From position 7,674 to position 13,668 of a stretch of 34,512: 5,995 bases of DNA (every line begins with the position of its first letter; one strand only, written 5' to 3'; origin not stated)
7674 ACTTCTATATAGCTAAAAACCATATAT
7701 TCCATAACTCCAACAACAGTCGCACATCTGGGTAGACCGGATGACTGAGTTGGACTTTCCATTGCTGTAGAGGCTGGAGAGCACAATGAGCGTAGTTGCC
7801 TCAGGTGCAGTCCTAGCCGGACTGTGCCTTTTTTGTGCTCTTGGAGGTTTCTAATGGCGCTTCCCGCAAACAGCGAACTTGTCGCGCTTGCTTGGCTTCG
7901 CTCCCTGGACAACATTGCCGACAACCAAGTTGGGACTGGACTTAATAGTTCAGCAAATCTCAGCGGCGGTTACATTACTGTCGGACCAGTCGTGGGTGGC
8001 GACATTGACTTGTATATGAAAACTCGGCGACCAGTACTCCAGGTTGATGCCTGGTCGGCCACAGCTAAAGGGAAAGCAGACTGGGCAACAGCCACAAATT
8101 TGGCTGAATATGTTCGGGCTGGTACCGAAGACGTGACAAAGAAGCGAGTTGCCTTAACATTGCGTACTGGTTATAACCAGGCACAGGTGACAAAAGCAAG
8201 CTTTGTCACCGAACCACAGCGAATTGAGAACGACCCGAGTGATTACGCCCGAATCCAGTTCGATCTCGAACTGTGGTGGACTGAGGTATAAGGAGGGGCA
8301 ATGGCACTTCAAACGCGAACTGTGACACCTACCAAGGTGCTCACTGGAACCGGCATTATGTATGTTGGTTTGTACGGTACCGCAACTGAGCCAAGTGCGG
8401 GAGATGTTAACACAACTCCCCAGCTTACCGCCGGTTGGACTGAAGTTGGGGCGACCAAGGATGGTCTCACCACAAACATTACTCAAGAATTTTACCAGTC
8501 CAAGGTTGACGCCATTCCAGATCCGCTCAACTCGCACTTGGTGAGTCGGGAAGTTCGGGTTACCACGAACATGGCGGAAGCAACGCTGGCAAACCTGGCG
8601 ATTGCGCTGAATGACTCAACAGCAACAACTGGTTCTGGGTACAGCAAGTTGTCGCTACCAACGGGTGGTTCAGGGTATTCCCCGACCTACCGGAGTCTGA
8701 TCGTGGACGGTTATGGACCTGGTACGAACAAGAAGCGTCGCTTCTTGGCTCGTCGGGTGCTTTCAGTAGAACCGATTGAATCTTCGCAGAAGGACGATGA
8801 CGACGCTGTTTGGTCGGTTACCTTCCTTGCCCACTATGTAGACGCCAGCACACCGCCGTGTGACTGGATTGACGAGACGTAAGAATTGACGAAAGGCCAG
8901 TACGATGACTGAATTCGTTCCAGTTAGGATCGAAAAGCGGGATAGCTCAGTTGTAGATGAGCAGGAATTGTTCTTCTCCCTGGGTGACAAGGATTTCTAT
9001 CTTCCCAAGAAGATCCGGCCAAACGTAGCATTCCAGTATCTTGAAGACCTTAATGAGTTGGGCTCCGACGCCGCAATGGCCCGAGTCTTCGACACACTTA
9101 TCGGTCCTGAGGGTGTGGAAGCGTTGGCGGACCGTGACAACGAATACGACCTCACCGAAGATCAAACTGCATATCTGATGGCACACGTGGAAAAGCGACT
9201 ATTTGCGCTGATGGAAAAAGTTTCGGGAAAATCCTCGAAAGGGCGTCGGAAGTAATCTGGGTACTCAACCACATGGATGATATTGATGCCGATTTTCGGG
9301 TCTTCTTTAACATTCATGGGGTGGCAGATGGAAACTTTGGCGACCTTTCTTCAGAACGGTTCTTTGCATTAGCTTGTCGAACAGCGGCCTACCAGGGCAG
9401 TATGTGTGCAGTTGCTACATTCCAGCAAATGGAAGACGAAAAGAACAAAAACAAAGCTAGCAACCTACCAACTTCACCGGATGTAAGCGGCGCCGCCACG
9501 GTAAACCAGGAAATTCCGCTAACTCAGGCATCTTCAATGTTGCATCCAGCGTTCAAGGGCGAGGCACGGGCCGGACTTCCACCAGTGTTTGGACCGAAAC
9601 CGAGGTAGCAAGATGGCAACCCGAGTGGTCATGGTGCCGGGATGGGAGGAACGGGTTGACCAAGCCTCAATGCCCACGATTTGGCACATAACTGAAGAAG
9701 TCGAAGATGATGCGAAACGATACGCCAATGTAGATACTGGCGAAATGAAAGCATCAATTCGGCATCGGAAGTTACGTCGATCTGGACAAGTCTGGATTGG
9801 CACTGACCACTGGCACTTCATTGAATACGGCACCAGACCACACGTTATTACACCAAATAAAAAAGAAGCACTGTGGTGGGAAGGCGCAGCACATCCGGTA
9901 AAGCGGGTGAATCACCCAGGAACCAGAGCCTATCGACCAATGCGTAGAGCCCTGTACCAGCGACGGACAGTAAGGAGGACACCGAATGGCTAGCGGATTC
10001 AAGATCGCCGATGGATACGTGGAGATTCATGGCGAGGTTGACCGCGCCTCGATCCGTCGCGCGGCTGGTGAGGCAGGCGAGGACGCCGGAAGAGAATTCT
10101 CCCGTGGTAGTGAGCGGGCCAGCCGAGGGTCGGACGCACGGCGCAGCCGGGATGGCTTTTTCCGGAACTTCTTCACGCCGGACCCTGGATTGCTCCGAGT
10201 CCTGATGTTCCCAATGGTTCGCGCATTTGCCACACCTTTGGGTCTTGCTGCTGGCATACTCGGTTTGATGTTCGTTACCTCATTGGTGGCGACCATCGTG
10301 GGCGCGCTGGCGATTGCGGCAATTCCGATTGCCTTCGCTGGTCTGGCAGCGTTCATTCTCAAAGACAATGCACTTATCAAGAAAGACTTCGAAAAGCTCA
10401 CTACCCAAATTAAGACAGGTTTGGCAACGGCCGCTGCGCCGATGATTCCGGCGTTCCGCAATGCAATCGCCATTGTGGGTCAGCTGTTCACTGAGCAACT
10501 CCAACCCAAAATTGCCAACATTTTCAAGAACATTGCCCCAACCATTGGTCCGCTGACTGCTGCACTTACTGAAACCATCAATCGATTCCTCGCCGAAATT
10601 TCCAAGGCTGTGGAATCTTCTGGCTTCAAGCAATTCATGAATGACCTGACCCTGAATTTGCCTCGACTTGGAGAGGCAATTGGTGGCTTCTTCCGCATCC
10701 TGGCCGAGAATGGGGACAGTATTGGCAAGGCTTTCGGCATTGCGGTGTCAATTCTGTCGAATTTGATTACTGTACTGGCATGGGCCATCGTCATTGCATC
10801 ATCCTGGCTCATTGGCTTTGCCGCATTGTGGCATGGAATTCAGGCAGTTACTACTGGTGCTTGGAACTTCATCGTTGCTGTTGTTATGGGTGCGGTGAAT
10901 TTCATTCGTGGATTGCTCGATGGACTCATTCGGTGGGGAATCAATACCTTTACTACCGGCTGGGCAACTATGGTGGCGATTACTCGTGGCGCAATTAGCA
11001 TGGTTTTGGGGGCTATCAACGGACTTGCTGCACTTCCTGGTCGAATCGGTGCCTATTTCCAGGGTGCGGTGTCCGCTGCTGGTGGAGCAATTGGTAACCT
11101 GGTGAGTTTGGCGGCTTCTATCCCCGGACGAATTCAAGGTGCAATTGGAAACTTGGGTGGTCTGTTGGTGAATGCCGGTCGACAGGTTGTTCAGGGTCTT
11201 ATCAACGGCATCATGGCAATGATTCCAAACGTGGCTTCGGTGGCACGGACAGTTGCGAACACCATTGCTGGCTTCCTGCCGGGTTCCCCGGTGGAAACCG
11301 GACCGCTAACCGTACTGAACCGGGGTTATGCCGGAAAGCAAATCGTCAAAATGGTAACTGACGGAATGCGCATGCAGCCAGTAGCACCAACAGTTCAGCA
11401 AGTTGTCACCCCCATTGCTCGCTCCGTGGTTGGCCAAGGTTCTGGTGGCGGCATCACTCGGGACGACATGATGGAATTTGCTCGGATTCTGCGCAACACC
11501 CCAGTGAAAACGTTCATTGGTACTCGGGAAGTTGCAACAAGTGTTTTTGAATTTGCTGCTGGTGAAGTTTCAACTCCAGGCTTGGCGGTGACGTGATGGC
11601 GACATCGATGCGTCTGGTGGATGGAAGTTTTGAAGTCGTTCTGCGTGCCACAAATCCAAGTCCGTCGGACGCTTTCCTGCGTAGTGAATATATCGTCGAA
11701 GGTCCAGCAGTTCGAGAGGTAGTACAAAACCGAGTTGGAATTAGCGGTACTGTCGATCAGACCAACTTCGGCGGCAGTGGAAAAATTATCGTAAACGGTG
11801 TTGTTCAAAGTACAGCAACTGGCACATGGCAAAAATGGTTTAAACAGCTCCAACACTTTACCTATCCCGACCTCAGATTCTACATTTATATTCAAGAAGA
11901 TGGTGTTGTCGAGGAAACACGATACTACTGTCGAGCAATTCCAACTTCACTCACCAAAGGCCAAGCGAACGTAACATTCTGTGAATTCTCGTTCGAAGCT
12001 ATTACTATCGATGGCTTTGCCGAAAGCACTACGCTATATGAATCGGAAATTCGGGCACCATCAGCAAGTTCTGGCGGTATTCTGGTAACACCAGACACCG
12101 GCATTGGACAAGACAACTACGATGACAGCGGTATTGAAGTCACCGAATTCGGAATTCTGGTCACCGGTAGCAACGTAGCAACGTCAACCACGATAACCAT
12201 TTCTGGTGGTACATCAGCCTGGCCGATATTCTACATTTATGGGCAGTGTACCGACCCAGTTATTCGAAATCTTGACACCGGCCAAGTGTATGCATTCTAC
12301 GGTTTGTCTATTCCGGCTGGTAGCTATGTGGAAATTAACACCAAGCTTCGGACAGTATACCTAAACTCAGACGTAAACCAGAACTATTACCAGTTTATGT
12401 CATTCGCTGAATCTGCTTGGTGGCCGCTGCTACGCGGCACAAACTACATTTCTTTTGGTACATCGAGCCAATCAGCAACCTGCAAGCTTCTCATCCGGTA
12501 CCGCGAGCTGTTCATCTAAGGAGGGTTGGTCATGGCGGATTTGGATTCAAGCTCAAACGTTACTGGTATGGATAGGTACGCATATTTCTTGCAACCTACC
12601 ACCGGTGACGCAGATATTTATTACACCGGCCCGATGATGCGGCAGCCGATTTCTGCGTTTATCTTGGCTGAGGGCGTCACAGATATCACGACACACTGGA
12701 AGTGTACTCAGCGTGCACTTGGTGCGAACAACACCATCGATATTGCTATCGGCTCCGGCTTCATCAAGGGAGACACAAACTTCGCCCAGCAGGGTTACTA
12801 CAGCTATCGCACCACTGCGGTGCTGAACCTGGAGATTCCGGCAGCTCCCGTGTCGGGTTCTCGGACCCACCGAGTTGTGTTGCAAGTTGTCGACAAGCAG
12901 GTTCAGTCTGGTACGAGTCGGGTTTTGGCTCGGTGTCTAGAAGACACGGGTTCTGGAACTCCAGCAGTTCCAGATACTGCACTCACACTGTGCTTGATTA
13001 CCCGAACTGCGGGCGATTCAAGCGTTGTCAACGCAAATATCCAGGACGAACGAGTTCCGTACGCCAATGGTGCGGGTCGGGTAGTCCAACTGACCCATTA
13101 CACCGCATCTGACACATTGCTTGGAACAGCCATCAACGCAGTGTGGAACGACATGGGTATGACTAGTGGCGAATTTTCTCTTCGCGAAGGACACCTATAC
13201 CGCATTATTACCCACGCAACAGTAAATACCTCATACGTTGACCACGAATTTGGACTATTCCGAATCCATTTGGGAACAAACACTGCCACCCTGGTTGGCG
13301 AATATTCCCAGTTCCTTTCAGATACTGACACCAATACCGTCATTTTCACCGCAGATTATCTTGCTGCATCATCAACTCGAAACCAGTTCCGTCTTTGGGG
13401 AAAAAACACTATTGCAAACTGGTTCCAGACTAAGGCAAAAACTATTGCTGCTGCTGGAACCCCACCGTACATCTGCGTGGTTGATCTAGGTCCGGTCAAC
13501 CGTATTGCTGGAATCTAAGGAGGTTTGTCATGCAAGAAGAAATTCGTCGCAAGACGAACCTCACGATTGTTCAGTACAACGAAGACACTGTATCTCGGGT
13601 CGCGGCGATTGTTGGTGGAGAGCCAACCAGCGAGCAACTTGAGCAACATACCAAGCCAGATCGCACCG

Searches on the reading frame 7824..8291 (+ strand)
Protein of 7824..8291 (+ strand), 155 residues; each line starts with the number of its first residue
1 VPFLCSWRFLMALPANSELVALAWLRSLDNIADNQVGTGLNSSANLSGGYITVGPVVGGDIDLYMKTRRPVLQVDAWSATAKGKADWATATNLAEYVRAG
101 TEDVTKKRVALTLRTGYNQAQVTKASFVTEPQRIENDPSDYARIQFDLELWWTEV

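Call 10: search_protein_families(library=phrogs, proteins=[window:7824-8291:+], max_evalue=0.001)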
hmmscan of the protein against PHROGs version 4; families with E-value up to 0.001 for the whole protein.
window:7824-8291:+ (155 aa): 1 family
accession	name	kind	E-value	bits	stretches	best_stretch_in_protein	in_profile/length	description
phrog_123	-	connector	1.6e-08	35.6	1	12-147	4-127/139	tail terminator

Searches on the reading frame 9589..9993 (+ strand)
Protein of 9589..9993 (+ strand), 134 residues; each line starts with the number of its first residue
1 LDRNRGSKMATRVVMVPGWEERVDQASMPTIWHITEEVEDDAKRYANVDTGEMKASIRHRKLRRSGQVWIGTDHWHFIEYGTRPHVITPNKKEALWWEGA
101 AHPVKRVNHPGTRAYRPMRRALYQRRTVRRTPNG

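Call 10: search_protein_families(library=phrogs, proteins=[window:9589-9993:+], max_evalue=0.001)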
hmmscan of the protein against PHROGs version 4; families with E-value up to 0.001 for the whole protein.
window:9589-9993:+ (134 aa): 2 families
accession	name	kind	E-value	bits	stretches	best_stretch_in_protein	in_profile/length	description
phrog_5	-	connector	1e-11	46.1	1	34-124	122-192/239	tail completion or Neck1 protein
phrog_2325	-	tail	1.2e-05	26.3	1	34-85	41-98/132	minor tail protein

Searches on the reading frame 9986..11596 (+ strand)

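Call 10: search_protein_families(library=phrogs, proteins=[window:9986-11596:+], max_evalue=0.001)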
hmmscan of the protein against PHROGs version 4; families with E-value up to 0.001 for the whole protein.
window:9986-11596:+ (536 aa): 8 families
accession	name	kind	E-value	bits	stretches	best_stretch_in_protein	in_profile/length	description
phrog_305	-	tail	2.4e-31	110.2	2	164-479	450-754/1001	tail length tape measure protein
phrog_58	-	tail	1.4e-20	74.3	1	86-489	603-1011/1544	tail length tape measure protein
phrog_5493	-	tail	1.8e-12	47.4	1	93-483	646-1029/1102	tail length tape measure protein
phrog_991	-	tail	4.5e-08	32.1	1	150-430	556-799/1966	tail length tape measure protein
phrog_1272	-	tail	3.7e-07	29.3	1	111-427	770-1074/1606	tail length tape measure protein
phrog_6435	-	tail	6.4e-06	24.8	1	397-489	1192-1279/2090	tail length tape measure protein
phrog_5448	-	tail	1.4e-05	23.1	1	152-424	1557-1870/3103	tail length tape measure protein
phrog_1535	-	tail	2.5e-05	23.6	1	130-428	677-1026/1152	tail length tape measure protein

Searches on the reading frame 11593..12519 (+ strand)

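Call 11: search_protein_families(library=pfam, proteins=[window:11593-12519:+], max_evalue=0.01)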
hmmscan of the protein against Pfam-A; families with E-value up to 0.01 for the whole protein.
window:11593-12519:+ (308 aa): 1 family
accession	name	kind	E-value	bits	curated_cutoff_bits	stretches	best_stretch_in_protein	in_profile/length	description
PF22768.1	SPP1_Dit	-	6.1e-07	30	25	1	206-305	3-95/97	Siphovirus-type tail component, C-terminal domain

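Call 73: search_protein_families(library=phrogs, proteins=[window:11593-12519:+], max_evalue=0.01)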
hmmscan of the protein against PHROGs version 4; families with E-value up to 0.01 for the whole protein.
window:11593-12519:+ (308 aa): 2 families
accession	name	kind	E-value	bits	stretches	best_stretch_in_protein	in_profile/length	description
phrog_33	-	tail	1.2e-19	71.9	1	29-304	56-278/651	distal tail protein Dit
phrog_5577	-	tail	8.6e-12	46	1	119-305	129-292/295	minor tail protein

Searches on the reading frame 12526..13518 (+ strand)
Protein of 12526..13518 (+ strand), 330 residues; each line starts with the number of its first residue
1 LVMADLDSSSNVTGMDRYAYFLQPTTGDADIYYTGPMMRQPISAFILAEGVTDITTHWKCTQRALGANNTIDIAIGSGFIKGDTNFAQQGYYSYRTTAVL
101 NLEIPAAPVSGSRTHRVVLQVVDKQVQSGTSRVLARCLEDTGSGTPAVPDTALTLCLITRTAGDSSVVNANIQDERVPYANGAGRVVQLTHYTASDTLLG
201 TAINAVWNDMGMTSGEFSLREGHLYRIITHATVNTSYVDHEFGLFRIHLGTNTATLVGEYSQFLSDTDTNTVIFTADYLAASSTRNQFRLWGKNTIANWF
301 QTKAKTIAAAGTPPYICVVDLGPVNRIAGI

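Call 11: search_protein_families(library=pfam, proteins=[window:12526-13518:+], max_evalue=0.01)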
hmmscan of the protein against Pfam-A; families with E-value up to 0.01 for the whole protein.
window:12526-13518:+ (330 aa): 0 families

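Call 73: search_protein_families(library=phrogs, proteins=[window:12526-13518:+], max_evalue=0.01)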
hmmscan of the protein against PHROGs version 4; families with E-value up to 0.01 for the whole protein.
window:12526-13518:+ (330 aa): 2 families
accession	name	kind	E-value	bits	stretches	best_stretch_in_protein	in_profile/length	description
phrog_3398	-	head and packaging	1.4e-05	25.6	1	70-191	59-180/359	virion structural protein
phrog_9534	-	head and packaging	0.00012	22.9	1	48-177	30-149/303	head protein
